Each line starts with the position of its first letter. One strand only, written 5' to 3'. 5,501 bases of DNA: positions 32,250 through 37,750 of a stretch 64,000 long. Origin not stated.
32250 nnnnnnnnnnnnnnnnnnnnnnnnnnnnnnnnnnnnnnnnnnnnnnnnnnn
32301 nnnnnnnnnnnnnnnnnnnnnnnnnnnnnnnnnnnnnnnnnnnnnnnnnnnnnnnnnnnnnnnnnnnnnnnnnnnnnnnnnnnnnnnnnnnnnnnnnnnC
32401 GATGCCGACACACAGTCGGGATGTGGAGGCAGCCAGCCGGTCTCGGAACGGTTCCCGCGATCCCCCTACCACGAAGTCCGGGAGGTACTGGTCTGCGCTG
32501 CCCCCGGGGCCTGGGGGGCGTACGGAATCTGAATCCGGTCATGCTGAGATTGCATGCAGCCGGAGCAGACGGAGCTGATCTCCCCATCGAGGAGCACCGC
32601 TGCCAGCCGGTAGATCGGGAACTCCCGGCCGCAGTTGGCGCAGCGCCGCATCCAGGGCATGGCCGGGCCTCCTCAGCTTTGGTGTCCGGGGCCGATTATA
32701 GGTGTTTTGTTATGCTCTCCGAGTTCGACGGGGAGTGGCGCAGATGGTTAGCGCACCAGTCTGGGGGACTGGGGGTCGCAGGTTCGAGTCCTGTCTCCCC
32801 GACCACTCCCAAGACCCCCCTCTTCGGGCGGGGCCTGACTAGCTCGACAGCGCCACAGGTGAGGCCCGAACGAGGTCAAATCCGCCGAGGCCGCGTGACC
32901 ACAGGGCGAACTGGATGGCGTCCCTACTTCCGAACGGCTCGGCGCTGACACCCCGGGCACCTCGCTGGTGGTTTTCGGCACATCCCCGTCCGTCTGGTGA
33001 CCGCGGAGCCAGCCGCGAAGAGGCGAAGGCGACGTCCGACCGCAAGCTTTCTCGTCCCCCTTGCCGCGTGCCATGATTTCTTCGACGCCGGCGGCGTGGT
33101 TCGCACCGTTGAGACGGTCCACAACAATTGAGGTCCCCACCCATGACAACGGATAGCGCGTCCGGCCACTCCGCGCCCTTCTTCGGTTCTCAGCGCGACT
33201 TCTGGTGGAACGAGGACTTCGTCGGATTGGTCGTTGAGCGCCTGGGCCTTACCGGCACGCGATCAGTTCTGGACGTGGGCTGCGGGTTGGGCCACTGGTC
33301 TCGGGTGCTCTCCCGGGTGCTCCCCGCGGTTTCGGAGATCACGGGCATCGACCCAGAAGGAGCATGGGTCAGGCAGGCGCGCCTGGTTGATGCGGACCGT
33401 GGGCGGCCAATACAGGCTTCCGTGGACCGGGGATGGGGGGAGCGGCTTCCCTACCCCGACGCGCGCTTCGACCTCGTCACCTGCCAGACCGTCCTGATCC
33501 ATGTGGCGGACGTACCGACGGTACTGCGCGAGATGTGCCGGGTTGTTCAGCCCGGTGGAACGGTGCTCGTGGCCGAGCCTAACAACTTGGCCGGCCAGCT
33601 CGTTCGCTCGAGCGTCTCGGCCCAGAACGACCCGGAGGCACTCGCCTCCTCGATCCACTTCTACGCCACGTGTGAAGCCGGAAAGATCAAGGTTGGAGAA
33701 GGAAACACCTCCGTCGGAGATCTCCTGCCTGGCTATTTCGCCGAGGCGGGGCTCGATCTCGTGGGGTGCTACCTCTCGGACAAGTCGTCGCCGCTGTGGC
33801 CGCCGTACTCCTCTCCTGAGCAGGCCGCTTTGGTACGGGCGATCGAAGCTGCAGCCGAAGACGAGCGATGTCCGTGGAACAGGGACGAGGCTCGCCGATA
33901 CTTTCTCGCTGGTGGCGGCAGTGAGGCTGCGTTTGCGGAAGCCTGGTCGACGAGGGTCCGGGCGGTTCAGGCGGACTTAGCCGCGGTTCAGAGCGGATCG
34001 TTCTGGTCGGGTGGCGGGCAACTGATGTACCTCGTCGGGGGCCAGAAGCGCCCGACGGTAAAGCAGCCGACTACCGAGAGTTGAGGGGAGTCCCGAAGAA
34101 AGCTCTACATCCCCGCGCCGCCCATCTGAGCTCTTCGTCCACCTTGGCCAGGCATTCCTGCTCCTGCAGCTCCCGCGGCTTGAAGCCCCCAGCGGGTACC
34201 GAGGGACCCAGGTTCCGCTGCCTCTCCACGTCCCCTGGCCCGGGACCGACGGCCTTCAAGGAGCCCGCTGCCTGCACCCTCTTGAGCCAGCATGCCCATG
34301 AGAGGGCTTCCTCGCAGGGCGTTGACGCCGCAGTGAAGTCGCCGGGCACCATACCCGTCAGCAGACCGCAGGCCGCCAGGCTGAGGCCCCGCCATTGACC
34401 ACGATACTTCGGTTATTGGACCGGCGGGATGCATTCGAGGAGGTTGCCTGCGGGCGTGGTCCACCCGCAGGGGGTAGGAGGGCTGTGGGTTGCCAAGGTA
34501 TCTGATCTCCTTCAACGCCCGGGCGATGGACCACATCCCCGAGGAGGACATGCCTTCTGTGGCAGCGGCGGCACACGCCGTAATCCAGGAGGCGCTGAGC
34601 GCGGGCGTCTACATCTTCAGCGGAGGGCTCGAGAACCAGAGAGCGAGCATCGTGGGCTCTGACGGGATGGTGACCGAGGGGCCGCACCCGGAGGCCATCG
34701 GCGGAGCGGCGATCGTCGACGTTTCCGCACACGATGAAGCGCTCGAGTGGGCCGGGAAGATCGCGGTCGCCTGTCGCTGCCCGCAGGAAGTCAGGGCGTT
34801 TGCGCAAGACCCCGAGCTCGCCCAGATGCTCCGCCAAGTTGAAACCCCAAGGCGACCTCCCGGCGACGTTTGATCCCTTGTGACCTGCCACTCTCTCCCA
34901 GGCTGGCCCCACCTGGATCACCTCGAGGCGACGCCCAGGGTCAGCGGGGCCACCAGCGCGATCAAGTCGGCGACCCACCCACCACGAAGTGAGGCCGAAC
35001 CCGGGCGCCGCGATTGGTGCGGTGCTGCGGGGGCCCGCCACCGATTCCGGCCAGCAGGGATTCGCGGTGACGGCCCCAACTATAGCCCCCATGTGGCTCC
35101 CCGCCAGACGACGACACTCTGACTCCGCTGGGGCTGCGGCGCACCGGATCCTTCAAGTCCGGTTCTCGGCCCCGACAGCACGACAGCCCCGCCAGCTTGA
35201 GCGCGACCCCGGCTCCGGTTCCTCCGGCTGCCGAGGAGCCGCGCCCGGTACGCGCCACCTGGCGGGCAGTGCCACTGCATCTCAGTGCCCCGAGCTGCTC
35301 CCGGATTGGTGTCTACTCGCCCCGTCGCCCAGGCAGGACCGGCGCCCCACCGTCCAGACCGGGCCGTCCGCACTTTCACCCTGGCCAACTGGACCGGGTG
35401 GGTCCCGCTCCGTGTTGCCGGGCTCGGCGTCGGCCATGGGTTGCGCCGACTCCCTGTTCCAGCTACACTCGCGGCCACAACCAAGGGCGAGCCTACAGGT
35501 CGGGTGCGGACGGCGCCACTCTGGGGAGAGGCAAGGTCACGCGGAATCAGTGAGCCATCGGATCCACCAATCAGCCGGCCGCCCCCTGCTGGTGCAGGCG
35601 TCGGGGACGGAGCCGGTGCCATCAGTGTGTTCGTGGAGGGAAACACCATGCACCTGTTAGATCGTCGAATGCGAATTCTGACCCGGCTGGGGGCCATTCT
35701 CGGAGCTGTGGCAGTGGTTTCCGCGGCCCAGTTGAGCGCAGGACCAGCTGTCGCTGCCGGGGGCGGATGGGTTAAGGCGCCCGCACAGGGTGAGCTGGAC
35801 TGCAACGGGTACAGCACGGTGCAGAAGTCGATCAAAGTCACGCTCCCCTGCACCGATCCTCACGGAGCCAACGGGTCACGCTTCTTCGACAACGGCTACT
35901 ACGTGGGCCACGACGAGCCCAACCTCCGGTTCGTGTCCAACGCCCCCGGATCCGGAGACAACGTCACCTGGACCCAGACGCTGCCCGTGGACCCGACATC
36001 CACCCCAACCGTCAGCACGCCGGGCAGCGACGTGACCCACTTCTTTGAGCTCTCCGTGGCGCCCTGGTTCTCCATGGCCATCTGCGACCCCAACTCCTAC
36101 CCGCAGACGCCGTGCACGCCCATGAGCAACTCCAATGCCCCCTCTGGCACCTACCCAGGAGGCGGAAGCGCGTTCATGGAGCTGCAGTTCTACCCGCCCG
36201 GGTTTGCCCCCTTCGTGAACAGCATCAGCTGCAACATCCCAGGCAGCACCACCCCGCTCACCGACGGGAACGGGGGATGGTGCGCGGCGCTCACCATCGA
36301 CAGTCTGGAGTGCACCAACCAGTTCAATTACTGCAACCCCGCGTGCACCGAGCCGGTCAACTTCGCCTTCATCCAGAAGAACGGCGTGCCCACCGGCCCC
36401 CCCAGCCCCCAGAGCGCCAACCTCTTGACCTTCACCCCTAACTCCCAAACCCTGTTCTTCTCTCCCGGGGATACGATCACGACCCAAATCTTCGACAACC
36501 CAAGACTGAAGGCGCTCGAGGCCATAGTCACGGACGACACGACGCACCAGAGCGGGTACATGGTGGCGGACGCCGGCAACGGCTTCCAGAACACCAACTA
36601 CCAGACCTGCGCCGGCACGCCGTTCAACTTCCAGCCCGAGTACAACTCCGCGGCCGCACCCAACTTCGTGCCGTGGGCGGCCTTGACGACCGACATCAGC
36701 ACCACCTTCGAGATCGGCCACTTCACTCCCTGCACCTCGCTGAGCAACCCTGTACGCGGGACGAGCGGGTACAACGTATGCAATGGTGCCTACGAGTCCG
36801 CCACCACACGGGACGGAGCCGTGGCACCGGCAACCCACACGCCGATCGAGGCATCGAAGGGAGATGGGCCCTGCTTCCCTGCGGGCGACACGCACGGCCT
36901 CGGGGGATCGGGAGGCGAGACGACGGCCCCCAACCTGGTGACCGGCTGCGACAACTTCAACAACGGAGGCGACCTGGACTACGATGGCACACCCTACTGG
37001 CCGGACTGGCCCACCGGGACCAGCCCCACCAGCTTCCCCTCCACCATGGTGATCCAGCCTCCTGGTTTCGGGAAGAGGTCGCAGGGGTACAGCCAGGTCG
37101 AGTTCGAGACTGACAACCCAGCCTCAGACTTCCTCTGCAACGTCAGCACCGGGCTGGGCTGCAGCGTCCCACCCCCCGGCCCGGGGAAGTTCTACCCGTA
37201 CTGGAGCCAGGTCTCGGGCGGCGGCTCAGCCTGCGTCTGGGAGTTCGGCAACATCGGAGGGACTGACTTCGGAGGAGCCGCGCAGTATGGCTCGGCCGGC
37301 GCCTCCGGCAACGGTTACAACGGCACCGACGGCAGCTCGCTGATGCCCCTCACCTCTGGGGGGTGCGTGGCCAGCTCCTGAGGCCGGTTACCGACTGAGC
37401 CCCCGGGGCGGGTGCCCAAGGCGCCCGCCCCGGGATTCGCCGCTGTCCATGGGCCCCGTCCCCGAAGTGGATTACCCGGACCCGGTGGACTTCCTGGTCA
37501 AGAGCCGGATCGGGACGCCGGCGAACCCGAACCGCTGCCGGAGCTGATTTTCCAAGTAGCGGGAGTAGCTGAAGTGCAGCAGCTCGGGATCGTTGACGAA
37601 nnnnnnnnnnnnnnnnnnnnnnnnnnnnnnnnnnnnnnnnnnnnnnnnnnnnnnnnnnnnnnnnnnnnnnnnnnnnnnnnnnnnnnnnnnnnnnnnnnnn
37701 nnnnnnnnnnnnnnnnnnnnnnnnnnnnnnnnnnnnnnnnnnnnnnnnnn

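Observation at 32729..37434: tRNA-Pro(GGG)-adjacent islet ending at a strong hairpin, with accessory-looking genes between conserved housekeeping genes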

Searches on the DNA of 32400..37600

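Call 31: search_rna_families(source=window, start=32400, end=37600, threshold=evalue, max_evalue=1)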
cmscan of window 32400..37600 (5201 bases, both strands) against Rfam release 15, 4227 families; matches with E-value up to 1: 2.
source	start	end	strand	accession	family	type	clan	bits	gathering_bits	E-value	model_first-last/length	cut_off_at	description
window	32729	32802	+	RF00005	tRNA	Gene; tRNA;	CL00001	62.4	29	3.2e-12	1-71/71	no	tRNA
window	35209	35232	+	RF03158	L31-Actinobacteria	Cis-reg; leader;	CL00118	23.6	35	0.31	1-48/48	no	L31-Actinobacteria ribosomal protein leader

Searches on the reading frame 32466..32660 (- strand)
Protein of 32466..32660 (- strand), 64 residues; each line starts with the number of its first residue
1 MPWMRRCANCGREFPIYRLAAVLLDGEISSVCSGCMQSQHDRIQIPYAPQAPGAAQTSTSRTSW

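Call 12: search_protein_families(library=pfam, proteins=[window:32466-32660:-], max_evalue=0.01)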
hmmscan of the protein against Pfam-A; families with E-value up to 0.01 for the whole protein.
window:32466-32660:- (64 aa): 1 family
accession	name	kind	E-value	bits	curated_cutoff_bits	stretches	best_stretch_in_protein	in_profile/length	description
PF09297.16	Zn_ribbon_NUD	-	0.0029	17.7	24.8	0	3-14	20-31/32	NADH pyrophosphatase zinc ribbon domain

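Call 14: search_protein_families(library=ncbifam, proteins=[window:32466-32660:-], max_evalue=0.01)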
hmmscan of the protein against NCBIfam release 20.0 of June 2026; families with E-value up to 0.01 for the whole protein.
window:32466-32660:- (64 aa): 0 families
